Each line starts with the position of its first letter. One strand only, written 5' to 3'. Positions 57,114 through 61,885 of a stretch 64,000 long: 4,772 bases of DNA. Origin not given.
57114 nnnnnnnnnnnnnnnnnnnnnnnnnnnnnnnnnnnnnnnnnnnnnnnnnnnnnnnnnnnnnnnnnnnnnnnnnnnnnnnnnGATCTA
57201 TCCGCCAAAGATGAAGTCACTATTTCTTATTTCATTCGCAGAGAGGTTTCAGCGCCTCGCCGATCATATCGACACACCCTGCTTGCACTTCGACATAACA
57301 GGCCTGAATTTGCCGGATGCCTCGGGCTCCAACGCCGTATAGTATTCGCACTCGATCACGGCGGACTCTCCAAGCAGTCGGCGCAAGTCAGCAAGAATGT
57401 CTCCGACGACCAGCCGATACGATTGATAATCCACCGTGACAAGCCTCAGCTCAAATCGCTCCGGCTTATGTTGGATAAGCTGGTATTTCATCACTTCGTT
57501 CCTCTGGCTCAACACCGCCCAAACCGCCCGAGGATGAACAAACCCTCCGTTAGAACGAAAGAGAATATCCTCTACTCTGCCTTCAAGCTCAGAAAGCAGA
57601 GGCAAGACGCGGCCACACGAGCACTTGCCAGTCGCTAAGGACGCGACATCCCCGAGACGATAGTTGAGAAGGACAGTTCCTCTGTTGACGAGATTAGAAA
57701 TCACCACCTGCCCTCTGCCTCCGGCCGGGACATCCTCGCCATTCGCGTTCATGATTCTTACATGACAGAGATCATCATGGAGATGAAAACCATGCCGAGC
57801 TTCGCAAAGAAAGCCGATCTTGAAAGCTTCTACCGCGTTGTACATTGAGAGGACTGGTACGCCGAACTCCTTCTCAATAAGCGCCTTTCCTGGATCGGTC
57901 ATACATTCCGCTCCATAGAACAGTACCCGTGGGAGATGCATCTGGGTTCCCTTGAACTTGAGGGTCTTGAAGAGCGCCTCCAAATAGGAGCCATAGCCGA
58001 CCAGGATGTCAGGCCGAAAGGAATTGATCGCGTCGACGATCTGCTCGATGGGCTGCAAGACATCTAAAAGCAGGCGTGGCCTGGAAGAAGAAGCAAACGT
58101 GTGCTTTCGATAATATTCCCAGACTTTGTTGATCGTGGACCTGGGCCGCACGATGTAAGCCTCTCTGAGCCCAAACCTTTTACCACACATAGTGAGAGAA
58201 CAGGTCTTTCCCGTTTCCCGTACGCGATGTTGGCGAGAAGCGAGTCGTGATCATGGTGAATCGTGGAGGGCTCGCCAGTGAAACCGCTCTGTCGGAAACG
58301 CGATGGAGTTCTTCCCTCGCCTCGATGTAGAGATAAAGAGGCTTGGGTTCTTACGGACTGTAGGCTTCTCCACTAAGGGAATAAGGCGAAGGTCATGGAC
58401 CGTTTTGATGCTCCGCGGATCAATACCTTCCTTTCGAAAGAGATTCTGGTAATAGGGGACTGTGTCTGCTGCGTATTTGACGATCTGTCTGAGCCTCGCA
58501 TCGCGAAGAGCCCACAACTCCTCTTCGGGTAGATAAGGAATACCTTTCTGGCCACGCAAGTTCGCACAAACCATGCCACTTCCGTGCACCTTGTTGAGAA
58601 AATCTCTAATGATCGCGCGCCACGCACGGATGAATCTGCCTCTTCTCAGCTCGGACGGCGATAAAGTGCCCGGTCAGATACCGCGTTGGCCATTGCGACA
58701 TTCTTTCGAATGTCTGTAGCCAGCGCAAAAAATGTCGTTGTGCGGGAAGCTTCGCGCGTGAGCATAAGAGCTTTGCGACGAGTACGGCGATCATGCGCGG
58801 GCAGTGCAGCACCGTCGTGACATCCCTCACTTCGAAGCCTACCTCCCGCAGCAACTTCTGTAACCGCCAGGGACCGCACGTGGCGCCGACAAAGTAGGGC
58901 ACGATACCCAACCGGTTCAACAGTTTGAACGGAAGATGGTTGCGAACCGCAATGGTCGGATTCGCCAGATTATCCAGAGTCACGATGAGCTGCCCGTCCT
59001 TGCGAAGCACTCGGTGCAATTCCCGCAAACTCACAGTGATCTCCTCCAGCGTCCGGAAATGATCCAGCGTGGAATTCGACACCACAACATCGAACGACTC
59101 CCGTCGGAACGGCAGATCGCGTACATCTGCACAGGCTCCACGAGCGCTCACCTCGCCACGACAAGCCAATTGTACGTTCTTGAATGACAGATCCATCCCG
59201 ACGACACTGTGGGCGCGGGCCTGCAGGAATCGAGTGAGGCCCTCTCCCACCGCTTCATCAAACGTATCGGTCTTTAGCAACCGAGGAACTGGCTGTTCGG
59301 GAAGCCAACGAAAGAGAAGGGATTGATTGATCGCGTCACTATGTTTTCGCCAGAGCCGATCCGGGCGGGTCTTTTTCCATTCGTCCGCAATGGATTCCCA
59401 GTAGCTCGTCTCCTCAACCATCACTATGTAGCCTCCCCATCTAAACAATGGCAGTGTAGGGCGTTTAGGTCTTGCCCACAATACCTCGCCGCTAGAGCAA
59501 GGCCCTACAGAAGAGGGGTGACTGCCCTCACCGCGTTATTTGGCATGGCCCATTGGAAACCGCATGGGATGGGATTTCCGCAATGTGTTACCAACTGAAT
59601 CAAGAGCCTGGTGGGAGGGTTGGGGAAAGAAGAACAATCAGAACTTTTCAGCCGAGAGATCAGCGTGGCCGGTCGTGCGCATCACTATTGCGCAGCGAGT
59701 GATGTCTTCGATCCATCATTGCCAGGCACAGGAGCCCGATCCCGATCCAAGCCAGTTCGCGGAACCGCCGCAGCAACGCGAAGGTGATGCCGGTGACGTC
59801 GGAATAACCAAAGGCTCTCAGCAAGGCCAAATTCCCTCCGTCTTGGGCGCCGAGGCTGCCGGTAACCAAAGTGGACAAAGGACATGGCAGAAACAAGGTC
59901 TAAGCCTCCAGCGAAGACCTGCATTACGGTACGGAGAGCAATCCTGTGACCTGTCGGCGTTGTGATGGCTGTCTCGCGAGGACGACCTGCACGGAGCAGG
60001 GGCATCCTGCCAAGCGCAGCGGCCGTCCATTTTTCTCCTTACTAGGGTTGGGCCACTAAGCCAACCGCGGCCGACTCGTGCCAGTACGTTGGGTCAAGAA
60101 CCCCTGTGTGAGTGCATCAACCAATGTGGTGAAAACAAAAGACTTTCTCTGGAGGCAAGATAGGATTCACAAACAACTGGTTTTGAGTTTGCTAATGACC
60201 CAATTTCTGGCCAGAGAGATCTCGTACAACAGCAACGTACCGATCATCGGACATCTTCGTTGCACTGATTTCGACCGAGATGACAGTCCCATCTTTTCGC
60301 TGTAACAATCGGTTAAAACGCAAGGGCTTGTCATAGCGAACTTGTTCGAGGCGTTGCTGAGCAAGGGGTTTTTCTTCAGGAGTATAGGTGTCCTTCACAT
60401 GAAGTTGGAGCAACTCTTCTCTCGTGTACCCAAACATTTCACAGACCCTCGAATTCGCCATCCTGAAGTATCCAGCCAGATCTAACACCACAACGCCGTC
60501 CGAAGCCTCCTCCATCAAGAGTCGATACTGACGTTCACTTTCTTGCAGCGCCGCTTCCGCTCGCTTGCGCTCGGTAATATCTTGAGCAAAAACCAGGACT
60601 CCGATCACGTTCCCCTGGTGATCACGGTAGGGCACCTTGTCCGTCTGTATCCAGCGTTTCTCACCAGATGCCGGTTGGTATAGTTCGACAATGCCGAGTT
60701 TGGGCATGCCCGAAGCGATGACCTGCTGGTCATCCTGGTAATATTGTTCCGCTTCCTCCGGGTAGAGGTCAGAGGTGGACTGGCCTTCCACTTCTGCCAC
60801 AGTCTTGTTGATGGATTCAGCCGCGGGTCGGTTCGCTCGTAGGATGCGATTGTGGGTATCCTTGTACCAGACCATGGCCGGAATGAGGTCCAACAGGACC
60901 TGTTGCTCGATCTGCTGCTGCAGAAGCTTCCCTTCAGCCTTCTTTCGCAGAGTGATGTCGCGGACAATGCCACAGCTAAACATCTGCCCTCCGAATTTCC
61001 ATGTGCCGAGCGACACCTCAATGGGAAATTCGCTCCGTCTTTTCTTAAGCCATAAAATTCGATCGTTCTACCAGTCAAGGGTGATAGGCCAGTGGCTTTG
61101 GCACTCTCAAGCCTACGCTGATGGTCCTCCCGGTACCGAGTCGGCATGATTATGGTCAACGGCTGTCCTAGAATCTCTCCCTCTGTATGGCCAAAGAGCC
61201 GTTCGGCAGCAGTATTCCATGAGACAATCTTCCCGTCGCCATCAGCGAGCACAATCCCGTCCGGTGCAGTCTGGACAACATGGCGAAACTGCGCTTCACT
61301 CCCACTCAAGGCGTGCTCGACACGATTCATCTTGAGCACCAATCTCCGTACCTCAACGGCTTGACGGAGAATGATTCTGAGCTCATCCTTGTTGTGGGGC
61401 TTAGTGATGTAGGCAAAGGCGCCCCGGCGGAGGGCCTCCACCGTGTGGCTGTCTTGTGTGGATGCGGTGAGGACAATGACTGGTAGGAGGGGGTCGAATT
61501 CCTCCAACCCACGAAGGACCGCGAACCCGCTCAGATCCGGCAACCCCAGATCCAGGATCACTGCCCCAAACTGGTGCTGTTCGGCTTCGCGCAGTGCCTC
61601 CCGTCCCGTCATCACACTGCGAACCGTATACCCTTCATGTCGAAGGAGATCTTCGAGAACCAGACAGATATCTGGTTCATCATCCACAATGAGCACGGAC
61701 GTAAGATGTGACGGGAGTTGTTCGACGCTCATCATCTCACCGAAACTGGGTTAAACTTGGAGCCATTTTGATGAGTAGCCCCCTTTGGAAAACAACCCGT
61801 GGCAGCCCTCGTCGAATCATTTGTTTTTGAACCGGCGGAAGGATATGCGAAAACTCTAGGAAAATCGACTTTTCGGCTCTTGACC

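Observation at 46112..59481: Eleven-gene NRPS-independent multi-ligase cluster with no recognisable scaffold, carrier or export gene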

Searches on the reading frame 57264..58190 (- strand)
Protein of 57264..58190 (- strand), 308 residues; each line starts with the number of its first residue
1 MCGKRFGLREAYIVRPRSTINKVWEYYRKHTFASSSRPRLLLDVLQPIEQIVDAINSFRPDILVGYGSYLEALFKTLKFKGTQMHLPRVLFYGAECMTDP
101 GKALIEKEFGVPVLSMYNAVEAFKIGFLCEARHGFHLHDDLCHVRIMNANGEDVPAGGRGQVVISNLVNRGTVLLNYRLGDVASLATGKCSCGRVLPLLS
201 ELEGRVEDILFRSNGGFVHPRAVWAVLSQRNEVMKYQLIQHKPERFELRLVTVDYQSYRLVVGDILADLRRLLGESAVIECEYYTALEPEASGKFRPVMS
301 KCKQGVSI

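Call 4: search_protein_families(library=pfam, proteins=[window:57264-58190:-], max_evalue=0.01)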
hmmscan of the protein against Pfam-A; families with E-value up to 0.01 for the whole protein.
window:57264-58190:- (308 aa): 0 families

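Call 6: search_protein_families(library=ncbifam, proteins=[window:57264-58190:-], max_evalue=0.01)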
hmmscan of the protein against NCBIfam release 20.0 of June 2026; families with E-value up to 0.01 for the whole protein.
window:57264-58190:- (308 aa): 7 families
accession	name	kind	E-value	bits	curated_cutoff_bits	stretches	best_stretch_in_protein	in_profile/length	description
NF045666.1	DVU1553_fam_AMP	equivalog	1.5e-23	83.4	300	1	43-206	166-331/331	DVU_1553 family AMP-dependent CoA ligase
NF041878.1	paak_haloarch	equivalog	3.2e-20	72.1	700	1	53-241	166-360/427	phenylacetate--CoA ligase PaaK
NF053551.1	FlxY_rubin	equivalog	2.1e-19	69.5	520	1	105-240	222-356/424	flexirubin biosynthesis putative acyl-CoA ligase FlxY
TIGR02304.1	aden_form_hyp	equivalog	1.4e-16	60.6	251.9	1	42-257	170-382/430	F390 synthetase-related protein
TIGR02155.1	PA_CoA_ligase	equivalog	6.1e-16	58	646.3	1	49-247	157-358/422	phenylacetate--CoA ligase PaaK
TIGR03335.1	F390_ftsA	equivalog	8.1e-11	41.3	458.7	1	55-195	172-319/445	coenzyme F390 synthetase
NF041217.1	BagE_FevW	exception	1.8e-09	37.1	800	1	88-200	195-306/424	bagremycin/ferroverdin synthetase BagE/FevW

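Call 75: search_protein_families(library=padloc, proteins=[window:57264-58190:-], max_evalue=0.01)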
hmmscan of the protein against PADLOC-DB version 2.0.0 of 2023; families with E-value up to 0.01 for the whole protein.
window:57264-58190:- (308 aa): 0 families

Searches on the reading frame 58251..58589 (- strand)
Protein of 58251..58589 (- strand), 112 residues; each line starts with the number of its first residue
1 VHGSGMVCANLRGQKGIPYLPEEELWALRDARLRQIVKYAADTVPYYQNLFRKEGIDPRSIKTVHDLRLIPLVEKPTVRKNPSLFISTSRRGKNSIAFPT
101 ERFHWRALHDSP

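Call 4: search_protein_families(library=pfam, proteins=[window:58251-58589:-], max_evalue=0.01)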
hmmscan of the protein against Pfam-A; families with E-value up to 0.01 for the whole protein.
window:58251-58589:- (112 aa): 0 families

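Call 6: search_protein_families(library=ncbifam, proteins=[window:58251-58589:-], max_evalue=0.01)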
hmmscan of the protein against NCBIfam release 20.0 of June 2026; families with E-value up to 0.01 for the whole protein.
window:58251-58589:- (112 aa): 5 families
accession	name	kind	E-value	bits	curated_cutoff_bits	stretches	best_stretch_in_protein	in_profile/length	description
TIGR03335.1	F390_ftsA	equivalog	5.8e-11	41.8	458.7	1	20-81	9-70/445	coenzyme F390 synthetase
NF053551.1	FlxY_rubin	equivalog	5.6e-10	38.5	520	1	22-89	6-73/424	flexirubin biosynthesis putative acyl-CoA ligase FlxY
NF041878.1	paak_haloarch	equivalog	3.9e-09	35.6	700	1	21-81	9-69/427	phenylacetate--CoA ligase PaaK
TIGR02155.1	PA_CoA_ligase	equivalog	9.3e-09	34.3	646.3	1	21-83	4-66/422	phenylacetate--CoA ligase PaaK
NF045666.1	DVU1553_fam_AMP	equivalog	5.6e-06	25.6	300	1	21-91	19-87/331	DVU_1553 family AMP-dependent CoA ligase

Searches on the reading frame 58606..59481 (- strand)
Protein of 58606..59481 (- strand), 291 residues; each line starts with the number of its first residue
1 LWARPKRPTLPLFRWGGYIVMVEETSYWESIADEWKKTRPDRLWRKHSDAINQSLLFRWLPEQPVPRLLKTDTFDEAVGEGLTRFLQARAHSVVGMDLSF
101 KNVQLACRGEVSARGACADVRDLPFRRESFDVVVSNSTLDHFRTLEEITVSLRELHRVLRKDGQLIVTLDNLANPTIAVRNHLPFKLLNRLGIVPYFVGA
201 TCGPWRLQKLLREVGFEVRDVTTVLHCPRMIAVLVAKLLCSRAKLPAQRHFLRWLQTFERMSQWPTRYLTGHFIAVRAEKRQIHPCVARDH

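Call 4: search_protein_families(library=pfam, proteins=[window:58606-59481:-], max_evalue=0.01)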
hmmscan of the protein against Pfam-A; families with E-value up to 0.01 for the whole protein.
window:58606-59481:- (291 aa): 5 families
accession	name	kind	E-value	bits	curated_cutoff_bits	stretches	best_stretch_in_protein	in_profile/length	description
PF08241.18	Methyltransf_11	-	6.3e-17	62.4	21.2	1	82-167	10-95/95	Methyltransferase domain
PF13649.12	Methyltransf_25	-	3.9e-12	47.2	27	1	77-163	5-97/97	Methyltransferase domain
PF13489.12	Methyltransf_23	-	1e-06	29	27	1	82-219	36-162/164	Methyltransferase domain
PF13847.12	Methyltransf_31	-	3.2e-06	27.3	27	1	93-169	31-111/145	Methyltransferase domain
PF08242.18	Methyltransf_12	-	4.9e-06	27.6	30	1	82-165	10-98/98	Methyltransferase domain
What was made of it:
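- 58606..59481 (-): SAM-dependent methyltransferase MT-a (intact). Methyltransf_11 at 62 bits (call 4).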

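Call 6: search_protein_families(library=ncbifam, proteins=[window:58606-59481:-], max_evalue=0.01)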
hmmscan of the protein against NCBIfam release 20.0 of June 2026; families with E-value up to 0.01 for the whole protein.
window:58606-59481:- (291 aa): 23 families
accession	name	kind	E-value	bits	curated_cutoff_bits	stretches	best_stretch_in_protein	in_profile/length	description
NF045667.1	MTase_DVU1556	equivalog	2.4e-11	43.5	155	1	79-248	32-189/213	DVU_1556 family methyltransferase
TIGR02072.1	BioC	equivalog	1.9e-07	31.2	184.95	1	59-168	26-133/244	malonyl-ACP O-methyltransferase BioC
NF001241.0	PRK00216.1-2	equivalog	3.8e-07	30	327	1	76-180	58-158/231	demethylmenaquinone methyltransferase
NF007610.0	PRK10258.1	equivalog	4.4e-07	29.5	342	1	72-168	45-139/251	malonyl-ACP O-methyltransferase BioC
TIGR01934.1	MenG_MenH_UbiE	subfamily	5.8e-07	29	158.35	1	72-167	42-141/223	ubiquinone/menaquinone biosynthesis methyltransferase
NF047649.1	MTase_UXPK_star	exception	7.4e-06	25.2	460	1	93-168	105-182/283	methyltransferase/UXPK-star double selenoprotein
NF043040.1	corrin_prot_MT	hypoth_equivalog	9.7e-06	25.2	180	1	118-225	99-205/216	corrinoid protein-associated methyltransferase CpaM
NF001244.0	PRK00216.1-5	equivalog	1.9e-05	24.1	216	1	89-167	72-153/236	bifunctional demethylmenaquinone methyltransferase/2-methoxy-6-polyprenyl-1,4-benzoquinol methylase UbiE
NF041537.1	ArsM_AhpD_UU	exception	4.9e-05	22.3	510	1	92-172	103-185/345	arsenite methyltransferase/AhpD domain selenoprotein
NF041536.1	ArsM_DUF2284_UU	exception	0.00012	20.6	575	1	117-170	133-182/459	arsenite methyltransferase/DUF2284 domain selenoprotein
NF045825.1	FAmtase_mtf2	equivalog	0.00019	20.7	400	1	90-168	82-159/248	fatty-acid O-methyltransferase Mtf2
NF038099.1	AsSugarArsM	exception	0.00051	19.3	400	1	119-175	124-178/321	arsenosugar biosynthesis arsenite methyltransferase ArsM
NF045823.1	PthPhpthDimycoMt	equivalog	0.00051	19.3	300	1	92-166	92-165/256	phthiotriol/phenolphthiotriol dimycocerosates methyltransferase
TIGR01983.1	UbiG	equivalog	0.00058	19.2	102.95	1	78-169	58-153/228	bifunctional 2-polyprenyl-6-hydroxyphenol methylase/3-demethylubiquinol 3-O-methyltransferase UbiG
NF008823.0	PRK11873.1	subfamily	0.00062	19.3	263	1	118-221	135-228/272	arsenite methyltransferase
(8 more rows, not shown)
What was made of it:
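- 58606..59481 (-): Best NCBIfam hit is the DVU_1556 family, sub-threshold (call 6).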

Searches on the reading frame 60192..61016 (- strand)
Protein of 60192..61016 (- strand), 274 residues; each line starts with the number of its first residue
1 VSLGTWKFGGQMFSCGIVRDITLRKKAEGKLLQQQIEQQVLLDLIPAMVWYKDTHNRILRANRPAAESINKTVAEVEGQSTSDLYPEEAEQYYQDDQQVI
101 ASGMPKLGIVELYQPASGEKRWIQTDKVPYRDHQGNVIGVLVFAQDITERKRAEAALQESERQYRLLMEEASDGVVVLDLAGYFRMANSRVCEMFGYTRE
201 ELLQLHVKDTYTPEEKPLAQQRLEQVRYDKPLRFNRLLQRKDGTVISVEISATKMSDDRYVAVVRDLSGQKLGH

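Call 15: search_protein_families(library=pfam, proteins=[window:60192-61016:-], max_evalue=0.01)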
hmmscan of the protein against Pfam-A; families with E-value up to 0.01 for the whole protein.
window:60192-61016:- (274 aa): 8 families
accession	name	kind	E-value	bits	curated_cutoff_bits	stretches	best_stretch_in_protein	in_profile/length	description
PF08448.16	PAS_4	-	1.8e-29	102.6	23.1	2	42-152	1-110/110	PAS fold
PF00989.32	PAS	-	2.3e-27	95.7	22.6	2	39-147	4-113/113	PAS fold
PF13426.13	PAS_9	-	9.5e-22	77.7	27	2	172-268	1-102/103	PAS domain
PF08447.18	PAS_3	-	8.1e-13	48.9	25.6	1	187-258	4-78/89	PAS fold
PF13188.13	PAS_8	-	2.9e-12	46.4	21.8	1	163-203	2-43/65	PAS domain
PF13596.12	PAS_10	-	5.4e-09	37.1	22.1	1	39-148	2-106/106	PAS domain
PF12860.13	PAS_7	-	9.3e-08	32.7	27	1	169-269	2-109/115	PAS fold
PF24820.1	Diguanyl_cycl_sensor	-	0.00017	22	28.1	0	167-262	1-105/109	Diguanylate cyclase-like sensor domain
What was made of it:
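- The window shows split ORFs outside the cluster as well, for example the RR-PAS gene at 60192-61735 (call 15).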

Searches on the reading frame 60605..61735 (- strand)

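Call 15: search_protein_families(library=pfam, proteins=[window:60605-61735:-], max_evalue=0.01)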
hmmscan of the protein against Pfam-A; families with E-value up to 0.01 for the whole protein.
window:60605-61735:- (376 aa): 6 families
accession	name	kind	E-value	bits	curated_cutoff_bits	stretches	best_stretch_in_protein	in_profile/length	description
PF00072.30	Response_reg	-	6.7e-28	97.5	30.2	1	14-122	1-109/111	Response regulator receiver domain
PF00989.32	PAS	-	6.9e-15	55.5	22.6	1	149-242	2-92/113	PAS fold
PF13426.13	PAS_9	-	5.8e-12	46.2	27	1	158-244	1-82/103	PAS domain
PF13188.13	PAS_8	-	1.1e-10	41.4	21.8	1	148-201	1-55/65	PAS domain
PF08448.16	PAS_4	-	6e-08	33.3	23.1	1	157-265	4-108/110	PAS fold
PF24820.1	Diguanyl_cycl_sensor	-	0.0039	17.6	28.1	1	155-211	3-59/109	Diguanylate cyclase-like sensor domain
